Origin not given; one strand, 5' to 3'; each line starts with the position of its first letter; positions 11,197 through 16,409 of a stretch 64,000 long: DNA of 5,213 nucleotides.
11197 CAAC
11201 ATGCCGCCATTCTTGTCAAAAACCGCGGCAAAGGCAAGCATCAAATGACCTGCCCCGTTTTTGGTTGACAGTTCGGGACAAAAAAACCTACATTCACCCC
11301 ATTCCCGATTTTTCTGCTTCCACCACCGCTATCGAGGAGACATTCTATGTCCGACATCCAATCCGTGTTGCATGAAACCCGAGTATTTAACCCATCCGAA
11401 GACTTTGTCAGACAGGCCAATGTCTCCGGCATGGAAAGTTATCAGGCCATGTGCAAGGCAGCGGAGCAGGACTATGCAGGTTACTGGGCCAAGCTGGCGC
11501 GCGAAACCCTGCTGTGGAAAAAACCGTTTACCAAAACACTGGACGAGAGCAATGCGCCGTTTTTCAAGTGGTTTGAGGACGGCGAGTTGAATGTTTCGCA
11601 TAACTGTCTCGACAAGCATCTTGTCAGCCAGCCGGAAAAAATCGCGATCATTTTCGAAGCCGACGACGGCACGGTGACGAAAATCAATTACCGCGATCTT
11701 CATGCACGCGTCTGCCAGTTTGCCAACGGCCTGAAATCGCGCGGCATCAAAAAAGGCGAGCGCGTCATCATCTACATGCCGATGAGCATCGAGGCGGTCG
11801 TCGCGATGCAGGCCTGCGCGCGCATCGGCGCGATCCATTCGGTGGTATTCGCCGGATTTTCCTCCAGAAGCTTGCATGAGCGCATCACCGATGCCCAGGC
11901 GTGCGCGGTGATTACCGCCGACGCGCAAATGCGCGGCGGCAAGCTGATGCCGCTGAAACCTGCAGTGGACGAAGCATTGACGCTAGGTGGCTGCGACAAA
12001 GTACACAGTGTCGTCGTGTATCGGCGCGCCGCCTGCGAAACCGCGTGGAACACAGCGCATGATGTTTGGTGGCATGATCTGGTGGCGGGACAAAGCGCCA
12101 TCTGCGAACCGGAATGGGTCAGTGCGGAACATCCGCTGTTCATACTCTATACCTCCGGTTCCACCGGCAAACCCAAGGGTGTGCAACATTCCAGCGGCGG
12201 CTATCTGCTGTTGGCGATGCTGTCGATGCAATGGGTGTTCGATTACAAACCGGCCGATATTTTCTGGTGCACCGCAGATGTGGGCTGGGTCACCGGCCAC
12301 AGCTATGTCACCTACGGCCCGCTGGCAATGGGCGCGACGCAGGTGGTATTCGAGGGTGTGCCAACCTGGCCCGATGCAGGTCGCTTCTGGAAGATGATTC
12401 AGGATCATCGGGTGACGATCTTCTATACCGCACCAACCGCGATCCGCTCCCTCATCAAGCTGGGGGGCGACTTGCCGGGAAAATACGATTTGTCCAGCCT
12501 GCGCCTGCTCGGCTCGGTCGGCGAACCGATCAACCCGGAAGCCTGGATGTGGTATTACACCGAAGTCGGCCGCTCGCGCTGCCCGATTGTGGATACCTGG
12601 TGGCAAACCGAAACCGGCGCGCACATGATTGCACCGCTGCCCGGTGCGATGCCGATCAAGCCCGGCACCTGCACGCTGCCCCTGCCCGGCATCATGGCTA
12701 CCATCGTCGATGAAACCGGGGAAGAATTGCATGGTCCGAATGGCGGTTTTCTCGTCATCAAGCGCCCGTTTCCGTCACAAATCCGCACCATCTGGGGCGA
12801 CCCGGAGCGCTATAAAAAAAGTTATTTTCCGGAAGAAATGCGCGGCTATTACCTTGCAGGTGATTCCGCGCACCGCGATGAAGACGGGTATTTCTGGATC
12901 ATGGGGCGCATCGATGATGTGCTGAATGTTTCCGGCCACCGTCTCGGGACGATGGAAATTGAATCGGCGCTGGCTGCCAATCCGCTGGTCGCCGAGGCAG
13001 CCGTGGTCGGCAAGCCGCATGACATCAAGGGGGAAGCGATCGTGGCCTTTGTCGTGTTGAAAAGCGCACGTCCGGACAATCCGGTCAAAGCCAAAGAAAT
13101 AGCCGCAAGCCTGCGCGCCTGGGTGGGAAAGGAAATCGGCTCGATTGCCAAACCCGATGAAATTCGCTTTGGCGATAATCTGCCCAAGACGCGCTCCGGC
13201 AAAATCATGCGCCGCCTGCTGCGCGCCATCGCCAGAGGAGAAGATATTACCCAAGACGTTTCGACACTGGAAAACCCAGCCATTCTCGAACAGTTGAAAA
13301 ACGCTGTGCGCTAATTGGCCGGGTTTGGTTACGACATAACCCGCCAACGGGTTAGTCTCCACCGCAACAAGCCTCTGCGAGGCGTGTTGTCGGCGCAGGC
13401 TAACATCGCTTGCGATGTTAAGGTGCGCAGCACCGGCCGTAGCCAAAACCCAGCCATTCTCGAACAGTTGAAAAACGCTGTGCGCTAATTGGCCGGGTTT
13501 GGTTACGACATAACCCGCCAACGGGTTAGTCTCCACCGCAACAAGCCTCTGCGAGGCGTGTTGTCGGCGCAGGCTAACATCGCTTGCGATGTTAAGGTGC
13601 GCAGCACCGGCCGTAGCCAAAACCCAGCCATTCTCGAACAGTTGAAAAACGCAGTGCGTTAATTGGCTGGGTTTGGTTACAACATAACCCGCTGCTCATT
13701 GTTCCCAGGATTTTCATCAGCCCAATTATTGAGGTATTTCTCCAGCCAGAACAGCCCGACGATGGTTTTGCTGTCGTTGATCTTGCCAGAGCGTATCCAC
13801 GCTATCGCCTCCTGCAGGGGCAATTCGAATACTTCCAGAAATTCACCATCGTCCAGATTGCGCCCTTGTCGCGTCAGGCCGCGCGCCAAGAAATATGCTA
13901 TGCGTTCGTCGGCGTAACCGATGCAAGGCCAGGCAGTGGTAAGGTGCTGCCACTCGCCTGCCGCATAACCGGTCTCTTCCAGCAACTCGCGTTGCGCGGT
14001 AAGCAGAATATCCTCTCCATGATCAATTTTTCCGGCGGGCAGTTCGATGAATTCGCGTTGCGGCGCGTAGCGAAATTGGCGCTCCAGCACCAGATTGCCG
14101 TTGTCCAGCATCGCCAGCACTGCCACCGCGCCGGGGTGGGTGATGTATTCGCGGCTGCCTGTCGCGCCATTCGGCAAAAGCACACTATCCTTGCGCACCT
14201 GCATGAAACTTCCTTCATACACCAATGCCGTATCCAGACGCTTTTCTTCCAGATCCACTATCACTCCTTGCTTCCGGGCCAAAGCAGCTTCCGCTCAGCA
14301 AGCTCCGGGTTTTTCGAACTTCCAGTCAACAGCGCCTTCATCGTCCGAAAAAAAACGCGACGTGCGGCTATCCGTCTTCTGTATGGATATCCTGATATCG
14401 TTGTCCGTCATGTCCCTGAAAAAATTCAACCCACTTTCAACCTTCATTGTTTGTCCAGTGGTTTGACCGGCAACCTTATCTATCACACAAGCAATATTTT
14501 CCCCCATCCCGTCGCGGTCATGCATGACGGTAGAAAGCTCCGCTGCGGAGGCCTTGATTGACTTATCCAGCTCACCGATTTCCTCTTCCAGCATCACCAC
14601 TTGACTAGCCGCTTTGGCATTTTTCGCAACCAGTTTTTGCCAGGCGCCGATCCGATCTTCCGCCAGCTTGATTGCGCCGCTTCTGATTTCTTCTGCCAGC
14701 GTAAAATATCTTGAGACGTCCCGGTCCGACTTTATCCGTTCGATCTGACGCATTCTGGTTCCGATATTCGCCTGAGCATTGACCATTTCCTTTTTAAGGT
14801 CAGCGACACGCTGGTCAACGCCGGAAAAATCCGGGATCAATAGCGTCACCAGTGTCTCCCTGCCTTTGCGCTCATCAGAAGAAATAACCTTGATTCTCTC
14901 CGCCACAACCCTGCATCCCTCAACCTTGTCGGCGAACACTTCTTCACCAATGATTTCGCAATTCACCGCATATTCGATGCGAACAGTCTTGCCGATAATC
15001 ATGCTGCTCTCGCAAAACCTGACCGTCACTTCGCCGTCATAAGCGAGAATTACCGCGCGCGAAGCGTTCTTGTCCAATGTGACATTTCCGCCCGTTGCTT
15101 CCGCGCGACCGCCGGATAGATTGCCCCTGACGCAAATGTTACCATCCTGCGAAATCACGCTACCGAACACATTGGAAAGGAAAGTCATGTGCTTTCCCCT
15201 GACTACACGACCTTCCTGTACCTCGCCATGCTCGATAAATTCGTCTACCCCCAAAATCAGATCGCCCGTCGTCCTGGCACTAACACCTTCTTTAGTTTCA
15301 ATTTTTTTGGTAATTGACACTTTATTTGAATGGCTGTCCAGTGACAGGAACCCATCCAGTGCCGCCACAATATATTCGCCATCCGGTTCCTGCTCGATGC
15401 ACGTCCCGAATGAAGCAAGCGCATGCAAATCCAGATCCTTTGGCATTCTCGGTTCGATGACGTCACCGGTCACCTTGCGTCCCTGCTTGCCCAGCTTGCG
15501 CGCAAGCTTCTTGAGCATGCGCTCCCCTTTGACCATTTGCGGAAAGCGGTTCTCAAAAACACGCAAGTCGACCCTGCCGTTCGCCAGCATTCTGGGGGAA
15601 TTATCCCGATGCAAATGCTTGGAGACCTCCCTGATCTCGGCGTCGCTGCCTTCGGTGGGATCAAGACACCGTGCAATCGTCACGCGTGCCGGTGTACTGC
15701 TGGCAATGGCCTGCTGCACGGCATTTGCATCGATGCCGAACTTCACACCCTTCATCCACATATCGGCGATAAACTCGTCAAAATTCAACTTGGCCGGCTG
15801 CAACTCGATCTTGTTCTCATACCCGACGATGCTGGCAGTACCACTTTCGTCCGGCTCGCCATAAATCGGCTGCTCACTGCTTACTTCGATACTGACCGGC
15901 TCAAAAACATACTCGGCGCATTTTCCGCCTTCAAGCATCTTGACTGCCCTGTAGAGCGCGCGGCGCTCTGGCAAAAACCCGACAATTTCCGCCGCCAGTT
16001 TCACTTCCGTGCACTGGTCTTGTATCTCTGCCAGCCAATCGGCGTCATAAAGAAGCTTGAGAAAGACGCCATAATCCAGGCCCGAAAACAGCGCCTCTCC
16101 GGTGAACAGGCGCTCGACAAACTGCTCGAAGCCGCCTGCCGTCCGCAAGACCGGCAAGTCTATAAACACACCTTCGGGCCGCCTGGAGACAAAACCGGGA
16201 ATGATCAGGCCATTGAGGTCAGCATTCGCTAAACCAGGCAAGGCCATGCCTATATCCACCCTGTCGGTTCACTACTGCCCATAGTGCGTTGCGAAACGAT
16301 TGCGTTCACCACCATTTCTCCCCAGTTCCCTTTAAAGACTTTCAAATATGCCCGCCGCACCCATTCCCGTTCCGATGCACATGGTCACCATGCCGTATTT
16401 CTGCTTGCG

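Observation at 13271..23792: Recurrent architecture: intact gene terminus, short structured spacer, displaced allele-like copy (three loci in ~10.5 kb)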

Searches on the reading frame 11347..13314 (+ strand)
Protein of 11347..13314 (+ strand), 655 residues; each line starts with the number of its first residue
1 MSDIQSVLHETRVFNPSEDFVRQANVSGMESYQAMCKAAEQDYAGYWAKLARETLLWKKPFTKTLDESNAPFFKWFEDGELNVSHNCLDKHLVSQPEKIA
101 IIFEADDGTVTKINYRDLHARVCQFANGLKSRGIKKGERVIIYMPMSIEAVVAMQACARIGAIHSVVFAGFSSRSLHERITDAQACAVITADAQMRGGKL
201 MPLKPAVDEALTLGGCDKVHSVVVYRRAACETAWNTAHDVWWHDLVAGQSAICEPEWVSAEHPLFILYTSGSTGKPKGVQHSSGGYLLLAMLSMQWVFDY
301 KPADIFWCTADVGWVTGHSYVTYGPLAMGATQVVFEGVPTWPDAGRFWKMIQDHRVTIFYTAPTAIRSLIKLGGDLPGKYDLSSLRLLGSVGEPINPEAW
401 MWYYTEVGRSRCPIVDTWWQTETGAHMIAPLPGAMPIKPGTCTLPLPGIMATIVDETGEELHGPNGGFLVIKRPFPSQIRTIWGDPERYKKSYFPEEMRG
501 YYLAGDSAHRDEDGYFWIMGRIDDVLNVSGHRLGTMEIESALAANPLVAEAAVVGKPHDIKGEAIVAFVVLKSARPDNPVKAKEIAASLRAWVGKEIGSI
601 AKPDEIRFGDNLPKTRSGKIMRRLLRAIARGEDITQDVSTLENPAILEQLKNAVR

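Call 9: search_protein_families(library=ncbifam, proteins=[window:11347-13314:+])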
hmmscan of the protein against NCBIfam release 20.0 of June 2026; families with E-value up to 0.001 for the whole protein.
window:11347-13314:+ (655 aa): 104 families (the best 25 are shown)
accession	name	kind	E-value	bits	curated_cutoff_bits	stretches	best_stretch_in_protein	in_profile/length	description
NF001208.0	PRK00174.1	subfamily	0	1044.9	657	1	5-653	3-644/649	acetate--CoA ligase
TIGR02188.1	Ac_CoA_lig_AcsA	equivalog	4.5e-298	989.8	724.95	1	27-652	2-628/629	acetate--CoA ligase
NF007815.0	PRK10524.1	equivalog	3.2e-188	627.2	955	1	30-654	2-627/629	propionate--CoA ligase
TIGR02316.1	propion_prpE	equivalog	5e-175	583.7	827.4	1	31-654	2-626/628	propionate--CoA ligase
NF003313.0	PRK04319.1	equivalog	5.1e-152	507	729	1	72-642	34-573/574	acetate--CoA ligase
NF002937.0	PRK03584.1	subfamily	1.2e-102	344.2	639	1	20-652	26-650/657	acetoacetate--CoA ligase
NF047394.1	AcylCoAsynMbcS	equivalog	2.4e-79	267.4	850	1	89-627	19-518/525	acyl-CoA synthetase MbcS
TIGR01217.1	ac_ac_CoA_syn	equivalog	1.3e-78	264.8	520.9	1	24-650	29-644/652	acetoacetate--CoA ligase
NF004837.0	PRK06187.1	subfamily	6.1e-68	229.4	476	1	85-629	11-522/531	long-chain-fatty-acid--CoA ligase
NF053567.1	HBDA_AROS1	equivalog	1.2e-59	202.1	1000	1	112-629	39-519/523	3-hydroxybenzoate--CoA ligase HbdA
NF006181.0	PRK08314.1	subfamily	8.7e-56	189.3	705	1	96-628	38-553/563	long-chain-fatty-acid--CoA ligase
NF006182.0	PRK08316.1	subfamily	2e-53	181.7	663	1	90-628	19-516/523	fatty acyl-CoA synthetase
TIGR02262.1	benz_CoA_lig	subfamily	7.2e-53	180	375.25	1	82-627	4-507/508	benzoate-CoA ligase family protein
NF005714.0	PRK07529.1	subfamily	7.5e-50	169.9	632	1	85-633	33-580/640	acyl-CoA synthetase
TIGR03208.1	cyc_hxne_CoA_lg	equivalog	3.8e-46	157.9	792.3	1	87-626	27-537/538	cyclohexanecarboxylate-CoA ligase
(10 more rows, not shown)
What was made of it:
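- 11347..13314 (+): acs (acetate--CoA ligase), intact. NCBIfam NF001208, 1045 bits (call 9).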

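Call 10: find_encoding_contigs(protein=window:11347-13314:+, flank=3000, max_places=10)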
Protein window:11347-13314:+ (655 aa): 4 contigs read that carry it; 2 places shown.
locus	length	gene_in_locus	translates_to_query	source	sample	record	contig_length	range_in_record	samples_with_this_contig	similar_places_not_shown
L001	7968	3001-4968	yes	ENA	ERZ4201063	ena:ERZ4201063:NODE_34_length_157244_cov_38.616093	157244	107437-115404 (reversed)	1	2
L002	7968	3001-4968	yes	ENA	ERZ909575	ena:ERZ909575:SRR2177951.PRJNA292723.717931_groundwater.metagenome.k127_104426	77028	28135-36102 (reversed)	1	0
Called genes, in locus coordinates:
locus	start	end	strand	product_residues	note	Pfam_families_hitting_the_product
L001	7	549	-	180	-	PF04279:IspA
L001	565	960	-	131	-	PF01641:SelR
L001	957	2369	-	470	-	PF13638:PIN_4, PF02562:PhoH, PF13604:AAA_30 (faint)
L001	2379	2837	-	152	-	PF00578:AhpC-TSA, PF08534:Redoxin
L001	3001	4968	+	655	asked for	PF16177:ACAS_N, PF00501:AMP-binding, PF13193:AMP-binding_C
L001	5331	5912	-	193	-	PF28549:NDPSase_N, PF00293:NUDIX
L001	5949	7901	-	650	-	PF20250:FapA_N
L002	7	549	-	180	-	PF04279:IspA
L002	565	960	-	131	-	PF01641:SelR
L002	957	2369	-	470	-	PF13638:PIN_4, PF02562:PhoH, PF13604:AAA_30 (faint)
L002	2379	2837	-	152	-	PF00578:AhpC-TSA, PF08534:Redoxin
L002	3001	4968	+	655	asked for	PF16177:ACAS_N, PF00501:AMP-binding, PF13193:AMP-binding_C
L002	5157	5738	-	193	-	PF28549:NDPSase_N, PF00293:NUDIX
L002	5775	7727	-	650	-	PF20250:FapA_N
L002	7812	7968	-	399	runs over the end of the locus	PF00108:Thiolase_N, PF00109:ketoacyl-synt (weak), PF02803:Thiolase_C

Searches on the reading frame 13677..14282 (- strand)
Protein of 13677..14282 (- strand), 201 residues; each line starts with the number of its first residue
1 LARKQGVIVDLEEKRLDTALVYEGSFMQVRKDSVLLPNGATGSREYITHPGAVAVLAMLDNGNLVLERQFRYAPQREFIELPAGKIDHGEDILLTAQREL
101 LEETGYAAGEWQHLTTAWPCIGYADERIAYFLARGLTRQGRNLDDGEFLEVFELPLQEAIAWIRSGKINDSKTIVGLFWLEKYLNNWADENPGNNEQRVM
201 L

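Call 9: search_protein_families(library=ncbifam, proteins=[window:13677-14282:-])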
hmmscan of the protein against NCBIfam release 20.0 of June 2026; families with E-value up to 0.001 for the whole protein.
window:13677-14282:- (201 aa): 8 families
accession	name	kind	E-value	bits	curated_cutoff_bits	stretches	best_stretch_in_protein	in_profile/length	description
NF008736.0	PRK11762.1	equivalog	7.7e-22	77.7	169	1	47-186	44-183/186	ADP compounds hydrolase NudE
TIGR00052.1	TIGR00052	subfamily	4e-12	46.1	79.55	1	44-181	38-187/188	nudix-type nucleoside diphosphatase, YffH/AdpP family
NF011585.0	PRK15009.1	equivalog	5e-12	45.9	234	1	50-181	46-185/191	GDP-mannose pyrophosphatase NudK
NF052459.1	OxoGTPPhMutT1Mycb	equivalog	3.8e-07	29.5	475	1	73-162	25-112/292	8-oxo-(d)GTP phosphatase MutT1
NF008003.0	PRK10729.1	equivalog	5.2e-06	25.9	248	1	78-184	91-201/210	ADP-ribose diphosphatase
NF006530.0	PRK08999.1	equivalog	2e-05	23.8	245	1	53-116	10-72/315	Nudix family hydrolase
TIGR02705.1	nudix_YtkD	equivalog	3.7e-05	23.3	154.4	1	44-113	18-81/156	RNA deprotection pyrophosphohydrolase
NF001938.0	PRK00714.1-5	equivalog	4.4e-05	22.9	116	1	62-118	25-86/172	RNA pyrophosphohydrolase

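Call 18: find_homologous_proteins(query=window:13677-14258:-, max_evalue=1e-20)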
Query window:13677-14258:- (193 aa): 7499 proteins with E <= 1e-20 among 8000 candidates; the best 120 are listed.
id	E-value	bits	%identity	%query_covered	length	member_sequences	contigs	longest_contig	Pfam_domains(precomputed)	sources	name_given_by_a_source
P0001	7.4e-109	380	91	96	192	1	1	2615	PF28549.1,PF00293.35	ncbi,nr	ncbi:MAG: NUDIX hydrolase [Gallionella sp.]|nr:NUDIX hydrolase [Gallionella sp.]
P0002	1.3e-108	379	90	97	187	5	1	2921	PF28549.1,PF00293.35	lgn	-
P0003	7.6e-106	370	88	97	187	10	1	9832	PF28549.1,PF00293.35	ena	-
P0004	2.4e-104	365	86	97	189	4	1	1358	PF28549.1,PF00293.35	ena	-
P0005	3.4e-104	365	86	97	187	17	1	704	PF28549.1,PF00293.35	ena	-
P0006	4.9e-104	364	87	97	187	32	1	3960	PF28549.1,PF00293.35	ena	-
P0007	3.1e-103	361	85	97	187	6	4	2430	PF28549.1,PF00293.35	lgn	-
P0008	1.6e-99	349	86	93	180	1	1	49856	PF28549.1,PF00293.35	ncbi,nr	ncbi:MAG: NUDIX hydrolase [Gallionella sp.]|nr:NUDIX hydrolase [Gallionella sp.]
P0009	6.3e-99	347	85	93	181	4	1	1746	PF28549.1,PF00293.35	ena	-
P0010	1.5e-98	346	85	93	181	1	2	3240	PF28549.1,PF00293.35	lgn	-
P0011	7.7e-98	344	83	93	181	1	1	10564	PF28549.1,PF00293.35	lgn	-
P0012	9.6e-98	343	85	93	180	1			PF28549.1,PF00293.35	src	-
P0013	1.3e-97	343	84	93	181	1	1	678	PF28549.1,PF00293.35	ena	-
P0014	1.8e-97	343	84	93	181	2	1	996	PF28549.1,PF00293.35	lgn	-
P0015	1.9e-97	343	85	93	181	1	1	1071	PF28549.1,PF00293.35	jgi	jgi:ADP-ribose pyrophosphatase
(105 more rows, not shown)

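Call 20: find_encoding_contigs(protein=P0003, flank=2500, max_places=4)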
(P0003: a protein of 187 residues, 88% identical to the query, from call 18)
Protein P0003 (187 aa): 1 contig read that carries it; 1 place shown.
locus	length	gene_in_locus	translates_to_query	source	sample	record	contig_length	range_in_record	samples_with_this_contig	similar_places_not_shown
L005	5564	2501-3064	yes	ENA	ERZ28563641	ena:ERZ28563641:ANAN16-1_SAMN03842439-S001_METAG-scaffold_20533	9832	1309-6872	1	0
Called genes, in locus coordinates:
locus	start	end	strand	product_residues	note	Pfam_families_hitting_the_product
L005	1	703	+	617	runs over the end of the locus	PF00920:ILVD_EDD_N, PF24877:ILV_EDD_C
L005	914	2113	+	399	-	PF00108:Thiolase_N, PF00109:ketoacyl-synt (weak), PF02803:Thiolase_C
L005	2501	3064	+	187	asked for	PF28549:NDPSase_N, PF00293:NUDIX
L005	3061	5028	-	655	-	PF16177:ACAS_N, PF00501:AMP-binding, PF13193:AMP-binding_C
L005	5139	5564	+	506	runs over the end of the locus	PF13638:PIN_4, PF02562:PhoH, PF13604:AAA_30 (faint)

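Call 21: find_encoding_contigs(protein=P0001, flank=2500, max_places=4)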
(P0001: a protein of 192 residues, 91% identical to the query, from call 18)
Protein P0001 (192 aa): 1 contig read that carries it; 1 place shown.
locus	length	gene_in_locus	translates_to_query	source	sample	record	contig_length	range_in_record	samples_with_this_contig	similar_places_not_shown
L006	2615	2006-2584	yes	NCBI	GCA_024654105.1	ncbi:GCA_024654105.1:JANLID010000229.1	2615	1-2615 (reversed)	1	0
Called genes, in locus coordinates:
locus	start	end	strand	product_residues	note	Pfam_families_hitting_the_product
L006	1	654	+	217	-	PF24877:ILV_EDD_C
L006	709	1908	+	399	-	PF00108:Thiolase_N, PF02803:Thiolase_C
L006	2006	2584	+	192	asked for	PF28549:NDPSase_N, PF00293:NUDIX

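Call 22: find_encoding_contigs(protein=P0002, flank=2500, max_places=4)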
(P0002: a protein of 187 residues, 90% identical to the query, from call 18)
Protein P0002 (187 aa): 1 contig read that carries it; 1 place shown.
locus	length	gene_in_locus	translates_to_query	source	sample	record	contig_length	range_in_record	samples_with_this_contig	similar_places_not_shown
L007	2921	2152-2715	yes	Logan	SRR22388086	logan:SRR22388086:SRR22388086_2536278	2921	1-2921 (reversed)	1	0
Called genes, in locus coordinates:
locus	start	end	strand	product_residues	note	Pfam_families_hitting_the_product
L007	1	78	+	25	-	?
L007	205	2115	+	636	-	PF20250:FapA_N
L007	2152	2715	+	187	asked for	PF28549:NDPSase_N, PF00293:NUDIX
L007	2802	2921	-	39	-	?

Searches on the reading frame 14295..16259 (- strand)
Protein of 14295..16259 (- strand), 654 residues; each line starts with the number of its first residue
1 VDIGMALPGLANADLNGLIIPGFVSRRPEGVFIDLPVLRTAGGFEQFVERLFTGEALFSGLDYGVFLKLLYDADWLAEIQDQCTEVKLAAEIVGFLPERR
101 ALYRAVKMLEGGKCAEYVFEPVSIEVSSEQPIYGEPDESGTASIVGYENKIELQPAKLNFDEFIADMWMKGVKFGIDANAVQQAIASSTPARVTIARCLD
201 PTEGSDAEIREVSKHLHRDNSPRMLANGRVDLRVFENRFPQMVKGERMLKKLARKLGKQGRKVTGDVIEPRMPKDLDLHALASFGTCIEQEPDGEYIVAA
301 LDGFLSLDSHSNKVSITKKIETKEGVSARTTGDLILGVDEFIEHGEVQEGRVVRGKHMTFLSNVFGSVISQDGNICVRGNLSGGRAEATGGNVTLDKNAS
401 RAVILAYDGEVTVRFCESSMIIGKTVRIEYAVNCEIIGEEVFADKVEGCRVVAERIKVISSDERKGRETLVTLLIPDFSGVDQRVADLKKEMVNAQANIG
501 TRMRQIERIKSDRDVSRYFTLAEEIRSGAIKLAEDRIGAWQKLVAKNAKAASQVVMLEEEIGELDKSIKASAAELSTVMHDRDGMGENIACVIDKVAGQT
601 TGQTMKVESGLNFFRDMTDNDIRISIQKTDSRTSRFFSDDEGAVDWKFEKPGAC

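Call 9: search_protein_families(library=ncbifam, proteins=[window:14295-16259:-])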
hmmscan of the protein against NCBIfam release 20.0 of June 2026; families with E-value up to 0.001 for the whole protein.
window:14295-16259:- (654 aa): 0 families

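Call 81: search_protein_families(library=pfam, max_evalue=1e-8, proteins=[window:14295-16259:-])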
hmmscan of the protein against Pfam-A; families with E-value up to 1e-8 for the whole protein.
window:14295-16259:- (654 aa): 1 family
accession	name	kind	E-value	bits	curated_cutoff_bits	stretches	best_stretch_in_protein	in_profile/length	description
PF20250.3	FapA_N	-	2.7e-18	66.4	27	1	157-308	24-176/178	Flagellar Assembly Protein A N-terminal region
